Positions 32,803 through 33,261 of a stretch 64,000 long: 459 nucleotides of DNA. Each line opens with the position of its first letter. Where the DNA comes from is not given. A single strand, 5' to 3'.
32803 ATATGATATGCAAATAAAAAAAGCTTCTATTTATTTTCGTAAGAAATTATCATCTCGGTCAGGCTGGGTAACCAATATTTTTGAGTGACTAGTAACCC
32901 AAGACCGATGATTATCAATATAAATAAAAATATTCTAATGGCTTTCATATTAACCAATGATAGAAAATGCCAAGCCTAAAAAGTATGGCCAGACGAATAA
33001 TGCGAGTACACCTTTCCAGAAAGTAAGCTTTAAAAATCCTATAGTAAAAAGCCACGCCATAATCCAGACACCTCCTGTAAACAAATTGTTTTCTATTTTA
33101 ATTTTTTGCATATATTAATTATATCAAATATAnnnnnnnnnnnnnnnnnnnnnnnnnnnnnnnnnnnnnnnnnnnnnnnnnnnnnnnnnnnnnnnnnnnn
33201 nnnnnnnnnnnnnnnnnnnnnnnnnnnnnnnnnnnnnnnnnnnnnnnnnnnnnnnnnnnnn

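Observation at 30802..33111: Two paralogous unannotated microprotein genes of about 54 aa flanking an MscS/FMN-reductase/ArsR cassette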

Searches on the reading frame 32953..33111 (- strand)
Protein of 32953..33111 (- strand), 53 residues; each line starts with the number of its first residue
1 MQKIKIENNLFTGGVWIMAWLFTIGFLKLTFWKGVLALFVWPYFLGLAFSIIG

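Call 4: search_protein_families(library=pfam, proteins=[window:32953-33111:-], max_evalue=1)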
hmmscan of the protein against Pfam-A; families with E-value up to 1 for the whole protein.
seq(53 aa): 0 families

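Call 5: search_protein_families(library=ncbifam, proteins=[window:32953-33111:-], max_evalue=1)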
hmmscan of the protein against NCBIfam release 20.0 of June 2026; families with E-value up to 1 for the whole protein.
seq(53 aa): 0 families

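Call 6: find_homologous_proteins(query=window:32953-33111:-, max_evalue=0.01)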
Query seq(53 aa) (53 aa): 345 proteins with E <= 0.01 among 345 candidates; the best 120 are listed.
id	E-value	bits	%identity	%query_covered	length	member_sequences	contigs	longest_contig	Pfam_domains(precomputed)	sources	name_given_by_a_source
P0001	5.0e-26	107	96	100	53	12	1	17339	-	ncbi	-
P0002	2.3e-22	95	86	96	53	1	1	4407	-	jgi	jgi:hypothetical protein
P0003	3.3e-22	95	86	96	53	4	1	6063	-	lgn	-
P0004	1.6e-19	86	76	96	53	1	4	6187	-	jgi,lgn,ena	-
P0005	3.3e-19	85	74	100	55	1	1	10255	-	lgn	-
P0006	4.5e-19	85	75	96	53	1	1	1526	-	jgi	jgi:uncharacterized membrane protein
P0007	6.1e-19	85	74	94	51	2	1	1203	-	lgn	-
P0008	7.2e-19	84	74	100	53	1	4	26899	-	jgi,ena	jgi:hypothetical protein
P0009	8.3e-19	84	75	100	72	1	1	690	-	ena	-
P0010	1.2e-18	84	74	94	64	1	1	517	-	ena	-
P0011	1.9e-18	83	75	96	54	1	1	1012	-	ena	-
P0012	3.0e-18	82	71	98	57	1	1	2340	-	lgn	-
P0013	3.5e-18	82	76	94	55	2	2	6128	-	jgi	jgi:hypothetical protein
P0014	4.9e-18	82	67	98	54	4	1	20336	-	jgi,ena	-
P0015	5.0e-18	82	72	94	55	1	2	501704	-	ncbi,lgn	-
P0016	5.0e-18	82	73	98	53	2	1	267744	-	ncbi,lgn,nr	ncbi:MAG: hypothetical protein NDI62_02580 [Burkholderiales bacterium]|nr:hypothetical protein [Burk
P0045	4.0e-16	76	68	94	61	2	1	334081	-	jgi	jgi:hypothetical protein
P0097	5.7e-15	72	64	94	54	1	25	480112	-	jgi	jgi:hypothetical protein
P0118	2.3e-14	70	67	91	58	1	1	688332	-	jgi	jgi:hypothetical protein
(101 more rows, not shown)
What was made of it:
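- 32950..33111 (-): Copy B: a B-type family member, 53 aa (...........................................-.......). It is a two-helix hairpin with a hydrophobic C-end. 345 homologs (call 6).
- On Any curated protein family (Pfam-A, NCBIfam): All 120 listed homologs have '-' for precomputed Pfam domains (call 6).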

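Call 14: find_encoding_contigs(protein=window:32953-33111:-, flank=6000, max_places=4)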
Protein seq(53 aa) (53 aa): 2 contigs read that carry it; 2 places shown.
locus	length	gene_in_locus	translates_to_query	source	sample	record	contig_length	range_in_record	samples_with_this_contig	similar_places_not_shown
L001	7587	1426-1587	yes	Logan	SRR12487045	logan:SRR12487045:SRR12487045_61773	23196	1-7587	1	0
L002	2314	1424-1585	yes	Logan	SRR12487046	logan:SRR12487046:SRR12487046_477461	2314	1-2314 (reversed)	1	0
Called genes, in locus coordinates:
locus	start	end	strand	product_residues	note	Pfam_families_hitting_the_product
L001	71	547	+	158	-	PF06983:3-dmu-9_3-mt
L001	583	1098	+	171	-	PF09990:DUF2231 (weak)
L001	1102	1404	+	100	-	-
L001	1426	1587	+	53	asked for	-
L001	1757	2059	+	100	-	PF12802:MarR_2 (weak), PF12840:HTH_20 (weak), PF01022:HTH_5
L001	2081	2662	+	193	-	PF02525:Flavodoxin_2, PF03358:FMN_red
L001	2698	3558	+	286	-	PF21088:MS_channel_1st, PF00924:MS_channel_2nd, PF21082:MS_channel_3rd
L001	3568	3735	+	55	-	-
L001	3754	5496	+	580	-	PF00664:ABC_membrane, PF00005:ABC_tran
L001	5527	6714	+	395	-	-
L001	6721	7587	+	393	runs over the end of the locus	-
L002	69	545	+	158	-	PF06983:3-dmu-9_3-mt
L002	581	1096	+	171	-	PF09990:DUF2231 (weak)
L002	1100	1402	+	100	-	-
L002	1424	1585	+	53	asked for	-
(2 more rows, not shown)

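Call 15: find_encoding_contigs(protein=P0015, flank=5000, max_places=3)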
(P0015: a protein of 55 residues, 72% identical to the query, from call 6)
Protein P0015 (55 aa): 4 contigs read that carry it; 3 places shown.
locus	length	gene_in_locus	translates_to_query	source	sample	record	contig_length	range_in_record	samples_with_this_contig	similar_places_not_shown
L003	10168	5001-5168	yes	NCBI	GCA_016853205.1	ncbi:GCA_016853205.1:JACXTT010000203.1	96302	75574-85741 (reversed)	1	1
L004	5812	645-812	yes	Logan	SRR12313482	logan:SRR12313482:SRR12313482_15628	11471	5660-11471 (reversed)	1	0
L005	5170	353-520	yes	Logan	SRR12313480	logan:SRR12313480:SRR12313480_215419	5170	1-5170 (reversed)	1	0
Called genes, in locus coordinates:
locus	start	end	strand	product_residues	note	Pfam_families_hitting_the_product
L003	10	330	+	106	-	PF00166:Cpn10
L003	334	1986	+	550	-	PF00118:Cpn60_TCP1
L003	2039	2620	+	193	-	PF04011:LemA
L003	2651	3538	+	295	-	PF01435:Peptidase_M48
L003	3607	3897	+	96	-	-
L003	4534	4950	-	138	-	-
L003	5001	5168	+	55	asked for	-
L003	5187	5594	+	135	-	PF01741:MscL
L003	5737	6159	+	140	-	-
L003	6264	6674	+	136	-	PF01641:SelR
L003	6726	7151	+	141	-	PF08570:DUF1761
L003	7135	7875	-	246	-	PF01479:S4, PF00849:PseudoU_synth_2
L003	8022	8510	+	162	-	PF02643:DUF192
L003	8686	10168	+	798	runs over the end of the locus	PF03477:ATP-cone, PF17975:RNR_Alpha, PF21995:RNR-II_ins_dom (weak), PF02867:Ribonuc_red_lgC (faint)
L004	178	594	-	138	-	-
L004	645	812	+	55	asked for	-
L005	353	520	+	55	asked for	-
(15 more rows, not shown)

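Call 16: find_encoding_contigs(protein=P0016, flank=4000, max_places=2)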
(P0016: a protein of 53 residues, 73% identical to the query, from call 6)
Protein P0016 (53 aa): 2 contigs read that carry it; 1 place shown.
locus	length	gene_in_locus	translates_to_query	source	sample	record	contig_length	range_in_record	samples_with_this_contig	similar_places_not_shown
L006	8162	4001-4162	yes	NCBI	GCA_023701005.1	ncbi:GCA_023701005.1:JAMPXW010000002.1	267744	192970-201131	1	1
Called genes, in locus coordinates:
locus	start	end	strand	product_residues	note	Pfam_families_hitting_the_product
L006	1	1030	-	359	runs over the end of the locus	PF03193:RsgA_GTPase, PF01926:MMR_HSR1 (weak)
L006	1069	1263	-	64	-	PF01381:HTH_3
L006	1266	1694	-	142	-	PF09946:DUF2178 (weak)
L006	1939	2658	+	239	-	-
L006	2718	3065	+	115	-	PF07883:Cupin_2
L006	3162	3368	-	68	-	PF04070:DUF378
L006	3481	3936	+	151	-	-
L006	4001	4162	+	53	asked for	-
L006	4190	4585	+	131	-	-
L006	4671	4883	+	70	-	-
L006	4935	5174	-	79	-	PF00462:Glutaredoxin, PF13417:GST_N_3 (weak)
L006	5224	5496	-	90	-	PF01022:HTH_5, PF13412:HTH_24 (weak)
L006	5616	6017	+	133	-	-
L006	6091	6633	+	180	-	PF04542:Sigma70_r2, PF08281:Sigma70_r4_2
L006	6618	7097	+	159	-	-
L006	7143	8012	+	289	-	PF01545:Cation_efflux, PF16916:ZT_dimer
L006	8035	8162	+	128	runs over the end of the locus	PF04138:GtrA_DPMS_TM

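Call 17: find_encoding_contigs(protein=P0045, flank=4000, max_places=2)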
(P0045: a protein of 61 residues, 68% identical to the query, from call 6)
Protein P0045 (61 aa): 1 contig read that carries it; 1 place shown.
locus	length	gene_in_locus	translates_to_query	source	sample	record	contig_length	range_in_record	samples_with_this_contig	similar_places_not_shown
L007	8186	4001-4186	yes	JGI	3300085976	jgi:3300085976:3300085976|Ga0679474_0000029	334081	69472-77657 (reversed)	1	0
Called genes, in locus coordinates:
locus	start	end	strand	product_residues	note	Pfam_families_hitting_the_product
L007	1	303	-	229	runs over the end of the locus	-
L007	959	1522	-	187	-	PF01988:VIT1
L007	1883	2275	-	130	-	-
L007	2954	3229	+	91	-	-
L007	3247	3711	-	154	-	PF02566:OsmC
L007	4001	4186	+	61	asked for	-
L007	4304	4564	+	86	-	-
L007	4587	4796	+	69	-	-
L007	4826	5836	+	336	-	PF01180:DHO_dh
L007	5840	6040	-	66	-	-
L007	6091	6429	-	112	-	-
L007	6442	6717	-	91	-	PF00745:GlutR_dimer (weak)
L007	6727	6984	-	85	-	-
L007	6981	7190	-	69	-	-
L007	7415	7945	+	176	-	PF00582:Usp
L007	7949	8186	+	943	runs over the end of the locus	PF13302:Acetyltransf_3 (weak), PF00583:Acetyltransf_1, PF13508:Acetyltransf_7 (faint), PF02629:CoA_binding, PF13380:CoA_binding_2, PF13607:Succ_CoA_lig, PF19045:Ligase_CoA_2, PF13549:ATP-grasp_5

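Call 18: find_encoding_contigs(protein=P0118, flank=4000, max_places=2)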
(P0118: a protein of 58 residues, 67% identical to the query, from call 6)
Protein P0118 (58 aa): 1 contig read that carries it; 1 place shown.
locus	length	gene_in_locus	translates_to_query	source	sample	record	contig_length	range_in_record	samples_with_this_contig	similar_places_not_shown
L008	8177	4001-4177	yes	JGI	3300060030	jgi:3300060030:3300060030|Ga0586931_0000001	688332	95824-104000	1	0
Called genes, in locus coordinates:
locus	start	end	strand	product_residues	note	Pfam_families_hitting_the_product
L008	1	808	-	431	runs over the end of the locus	-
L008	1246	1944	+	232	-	PF01978:TrmB, PF00989:PAS, PF08448:PAS_4 (weak), PF13188:PAS_8 (faint), PF13426:PAS_9, PF08447:PAS_3 (weak)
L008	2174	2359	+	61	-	-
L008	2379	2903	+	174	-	PF04981:NMD3 (faint)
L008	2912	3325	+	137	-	PF00011:HSP20, PF17886:ArsA_HSP20 (weak)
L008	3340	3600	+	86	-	PF18893:DUF5652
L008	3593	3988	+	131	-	PF24709:DUF7670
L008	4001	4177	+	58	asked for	-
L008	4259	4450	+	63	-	-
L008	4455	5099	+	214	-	PF00156:Pribosyltran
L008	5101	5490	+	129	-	-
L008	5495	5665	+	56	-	-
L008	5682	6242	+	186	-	PF02525:Flavodoxin_2, PF03358:FMN_red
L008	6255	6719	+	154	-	PF01243:PNPOx_N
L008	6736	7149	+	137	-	PF07883:Cupin_2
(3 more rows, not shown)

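Call 19: find_encoding_contigs(protein=P0097, flank=4000, max_places=3)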
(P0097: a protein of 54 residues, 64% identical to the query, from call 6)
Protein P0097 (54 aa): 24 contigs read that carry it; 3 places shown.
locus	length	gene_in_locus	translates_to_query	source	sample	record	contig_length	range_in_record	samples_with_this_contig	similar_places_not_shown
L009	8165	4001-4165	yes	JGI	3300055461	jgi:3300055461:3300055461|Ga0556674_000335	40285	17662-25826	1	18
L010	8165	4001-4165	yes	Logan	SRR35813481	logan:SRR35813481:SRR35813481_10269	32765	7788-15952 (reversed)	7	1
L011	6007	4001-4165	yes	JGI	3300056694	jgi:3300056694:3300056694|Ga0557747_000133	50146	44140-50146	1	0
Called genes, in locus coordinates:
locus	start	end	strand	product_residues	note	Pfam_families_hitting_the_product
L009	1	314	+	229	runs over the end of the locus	-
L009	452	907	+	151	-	PF08570:DUF1761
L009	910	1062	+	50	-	PF13376:OmdA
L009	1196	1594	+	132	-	PF01741:MscL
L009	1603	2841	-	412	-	PF07690:MFS_1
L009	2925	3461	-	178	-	PF03640:Lipoprotein_15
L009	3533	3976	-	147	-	PF10648:Gmad2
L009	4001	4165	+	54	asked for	-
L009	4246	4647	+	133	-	PF07883:Cupin_2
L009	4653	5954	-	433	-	PF01266:DAO (weak), PF13450:NAD_binding_8, PF01593:Amino_oxidase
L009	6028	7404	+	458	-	PF25919:BSH_CusB (faint), PF25973:BSH_CzcB (weak)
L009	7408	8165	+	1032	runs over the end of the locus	PF00873:ACR_tran, PF02355:SecD_SecF_C (weak)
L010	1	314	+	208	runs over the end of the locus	-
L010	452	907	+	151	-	PF08570:DUF1761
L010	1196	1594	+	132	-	PF01741:MscL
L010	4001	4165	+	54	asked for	-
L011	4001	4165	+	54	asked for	-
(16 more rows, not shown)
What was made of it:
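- HSP20, Usp, OsmC, MsrB, glutaredoxin and LemA/M48 genes occur nearby (calls 15-19).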

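Call 24: find_related_loci(query=A2, collection=genome_contigs, flank=5000)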
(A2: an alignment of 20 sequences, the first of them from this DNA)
Query A2 (53 aa) in genome_contigs; peptide patterns used: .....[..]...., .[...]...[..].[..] (x = any residue, [..] = any of these).
599 stretches matched a pattern (row limit reached: there are more); 246 encode a relative of the query (tblastn E <= 1e-3); the best 80 are kept; 80 distinct loci.
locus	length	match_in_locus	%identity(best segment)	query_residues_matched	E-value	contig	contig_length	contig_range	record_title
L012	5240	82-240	96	1-53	1e-28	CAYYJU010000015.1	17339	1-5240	MAG TPA_asm: uncultured Candidatus Saccharibacteria bacterium isolate SRP286056_co1_681 genome assembly, contig: NODE_39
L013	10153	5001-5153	88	1-51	2e-26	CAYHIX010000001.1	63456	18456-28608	MAG TPA_asm: uncultured Candidatus Saccharibacteria bacterium isolate ERP119705_co13_454 genome assembly, contig: NODE_5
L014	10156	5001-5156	85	1-52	4e-25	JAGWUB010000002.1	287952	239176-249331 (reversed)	MAG: Patescibacteria group bacterium isolate REEB387 contig-150_7, whole genome shotgun sequence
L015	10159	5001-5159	68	1-53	3e-24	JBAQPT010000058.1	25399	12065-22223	MAG: Minisyncoccia bacterium isolate MFD03286_ilm_asm_bin13 k127_164940, whole genome shotgun sequence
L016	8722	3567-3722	69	1-52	9e-24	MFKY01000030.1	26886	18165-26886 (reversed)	MAG: Candidatus Kaiserbacteria bacterium RIFCSPHIGHO2_01_FULL_55_37 rifcsphigho2_01_scaffold_3283, whole genome shotgun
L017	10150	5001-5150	68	1-50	4e-23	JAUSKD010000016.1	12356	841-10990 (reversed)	MAG: Candidatus Peribacter sp. isolate E14_metabat.bin.351 E14_k141_764596, whole genome shotgun sequence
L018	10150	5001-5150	76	1-50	9e-23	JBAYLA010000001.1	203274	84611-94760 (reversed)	MAG: Candidatus Paceibacterota bacterium isolate SO_2016_GW1_92 scaffold00129_OW334_2016, whole genome shotgun sequence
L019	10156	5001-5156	77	1-52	9e-23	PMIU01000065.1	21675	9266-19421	MAG: Candidatus Nomurabacteria bacterium isolate fen_1327 73.20120600_E3D.179_contig_55947, whole genome shotgun sequenc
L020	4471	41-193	73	1-51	1e-22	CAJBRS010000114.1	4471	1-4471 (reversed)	uncultured bacterium isolate I-1_bin-176 genome assembly, contig: bin-176:114/133, whole genome shotgun sequence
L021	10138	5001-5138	70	1-46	4e-22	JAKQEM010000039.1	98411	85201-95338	MAG: bacterium isolate USDE_maxbin.105 k141_468627, whole genome shotgun sequence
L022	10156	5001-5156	69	1-52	5e-22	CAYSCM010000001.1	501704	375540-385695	MAG TPA_asm: uncultured Candidatus Saccharibacteria bacterium isolate SRP273308_co1_74 genome assembly, contig: NODE_10_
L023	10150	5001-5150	72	1-50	1e-21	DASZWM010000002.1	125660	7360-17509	MAG TPA_asm: Candidatus Paceibacterota bacterium isolate SMAG_U6157 k141_352801, whole genome shotgun sequence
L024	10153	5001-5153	75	1-51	1e-21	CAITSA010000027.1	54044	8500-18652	uncultured bacterium isolate AlinenLipids_bin-4835 genome assembly, contig: bin-4835:27/31, whole genome shotgun sequenc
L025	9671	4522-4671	70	1-50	2e-21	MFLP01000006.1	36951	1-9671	MAG: Candidatus Kaiserbacteria bacterium RIFCSPHIGHO2_12_FULL_53_13 rifcsphigho2_12_scaffold_1237, whole genome shotgun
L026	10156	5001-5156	73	1-52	2e-21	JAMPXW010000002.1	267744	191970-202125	MAG: Burkholderiales bacterium isolate R2F_R2FSRR_metabat.49 R2F_C14, whole genome shotgun sequence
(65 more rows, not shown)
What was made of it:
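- Identity across phyla is 60-75% (call 24).
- Tried and rejected: The closer alignment A2 worked (call 24).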

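Call 30: predict_structure(alignment_id=A1)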
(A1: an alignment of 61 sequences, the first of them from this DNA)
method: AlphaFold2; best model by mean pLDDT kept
length: 53 residues; sequences in the alignment: 61
mean_pLDDT: 81.1   pTM: 0.44
mean pLDDT of the five models: 81.1, 79.4, 79.4, 73.1, 70.7
residues with pLDDT >= 90: 0; 70-90: 47; 50-70: 5; < 50: 1
segments of 3 or more residues with pLDDT < 50: none
pLDDT, mean of each block of 10 residues (from residue 1): 67 84 86 85 86 71
secondary structure, 60 per line:
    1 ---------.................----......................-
elements in order: H10-26 H31-52
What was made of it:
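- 32950..33111 (-): AlphaFold2 hairpin with helices 10-26 and 31-52, pLDDT 81 (call 30).
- On K+ channel pore (Ion_trans_2): Only two helices are present (call 30).
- Closest known: K+-channel pore loop. Different: AlphaFold2 places TIGF inside helix 1 (call 30).
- Structure: hairpin model with pLDDT 81 (call 30).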

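Call 31: search_solved_structures(query=A1, max_evalue=10, show_alignments=2)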
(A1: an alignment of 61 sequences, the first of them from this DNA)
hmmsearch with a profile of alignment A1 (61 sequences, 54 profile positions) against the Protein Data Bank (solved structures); distinct sequences matched with E-value up to 10: 0.
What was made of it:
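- On Any protein with a solved structure: Profile search of A1 against PDB sequences gave 0 hits at E<=10 (call 31).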

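Call 32: search_protein_families(library=phrogs, proteins=[window:32953-33111:-], max_evalue=1)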
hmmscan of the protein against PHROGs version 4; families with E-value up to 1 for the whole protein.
seq(53 aa): 1 family
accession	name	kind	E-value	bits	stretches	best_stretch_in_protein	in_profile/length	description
phrog_16515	-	unknown function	0.16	13.2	1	16-45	13-44/62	-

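Call 33: search_protein_families(library=padloc, proteins=[window:32953-33111:-], max_evalue=1)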
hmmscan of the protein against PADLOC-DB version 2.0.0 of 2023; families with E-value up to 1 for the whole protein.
seq(53 aa): 1 family
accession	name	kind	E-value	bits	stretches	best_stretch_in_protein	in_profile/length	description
PDLC04671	PDC-M48A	-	0.012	13.7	1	8-53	15-58/166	-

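Call 42: find_related_loci(query=A2, collection=viral_contigs, flank=4000)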
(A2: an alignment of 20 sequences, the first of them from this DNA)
Query A2 (53 aa) in viral_contigs; peptide patterns used: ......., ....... (x = any residue, [..] = any of these).
58 stretches matched a pattern; 2 encode a relative of the query (tblastn E <= 1e-3); 2 distinct loci.
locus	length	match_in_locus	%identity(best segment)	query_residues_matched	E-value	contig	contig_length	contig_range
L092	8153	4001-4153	55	2-52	3e-15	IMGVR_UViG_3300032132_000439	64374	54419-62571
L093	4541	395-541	45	2-50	1e-13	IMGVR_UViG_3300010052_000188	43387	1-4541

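Call 46: fold_search(model_id=the predicted structure, library=pdb)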
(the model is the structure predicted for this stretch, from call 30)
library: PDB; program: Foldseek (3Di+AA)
matches with E <= 10: 0; with E <= 0.001: 0
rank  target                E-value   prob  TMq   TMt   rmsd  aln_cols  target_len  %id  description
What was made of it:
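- On Any protein with a solved structure: Foldseek against PDB gave 0 hits at E<=10 (call 46).
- Tried and rejected: The PDB sequence-profile search and Foldseek against PDB returned no hits (calls 31, 46).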

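Call 49: search_protein_families(library=pfam, alignment_id=A3, max_evalue=0.001)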
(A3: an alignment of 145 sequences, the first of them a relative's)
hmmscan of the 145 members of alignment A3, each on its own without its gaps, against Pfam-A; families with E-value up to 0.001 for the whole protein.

A. member 1, L008:4259-4447:+ (63 aa): 0 families

B. families by the number of members that match (of 145 scanned): 75 families (the first 25 are shown)
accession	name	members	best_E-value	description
PF04024.17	PspC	5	3.4e-23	PspC domain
PF07883.17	Cupin_2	5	3.8e-14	Cupin domain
PF02311.25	AraC_binding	5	6.4e-07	AraC-like ligand binding domain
PF13561.12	adh_short_C2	2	4.5e-72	Enoyl-(Acyl carrier protein) reductase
PF00106.31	adh_short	2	1.8e-63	short chain dehydrogenase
PF09997.14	DUF2238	2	6.8e-43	Predicted membrane protein (DUF2238)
PF00892.27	EamA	2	8.3e-34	EamA-like transporter family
PF24709.1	DUF7670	2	3.4e-28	Domain of unknown function (DUF7670)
PF18915.5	DUF5667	2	5.4e-22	Domain of unknown function (DUF5667)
PF01551.29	Peptidase_M23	2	9.4e-22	Peptidase family M23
PF00293.34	NUDIX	2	2.4e-20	NUDIX domain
PF01243.27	PNPOx_N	2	2e-16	Pyridoxamine 5'-phosphate oxidase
PF08659.16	KR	2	2e-15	KR domain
PF10646.14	Germane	2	9.4e-08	Sporulation and spore germination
PF07927.17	HicA_toxin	2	4.7e-06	HicA toxin of bacterial toxin-antitoxin,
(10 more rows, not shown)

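Call 70: search_dna_similar(query=window:32953-33111:-, collection=plasmids, mode=protein, max_evalue=0.001, max_rows=15)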
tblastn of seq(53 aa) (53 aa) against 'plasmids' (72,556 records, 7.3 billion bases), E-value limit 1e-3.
No match.

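Call 71: search_dna_similar(query=window:32953-33111:-, collection=phages, mode=protein, max_evalue=0.001, max_rows=15)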
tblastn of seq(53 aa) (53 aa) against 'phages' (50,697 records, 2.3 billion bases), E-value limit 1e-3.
No match.
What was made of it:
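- On Mobile cassette bounded by duplicated sequence: No plasmid or phage copies exist (calls 70, 71).
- Closest known: Class II holins / pinholins. Different: It is conserved across phyla (calls 32, 42, 71).
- The family has no plasmid or phage occurrences (calls 70, 71). Only 2 hits in 2.9 million viral contigs and none in 50,697 phage genomes (calls 42, 71).
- Tried and rejected: No plasmid or phage hits, and only 2 viral contigs (calls 42, 70, 71).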
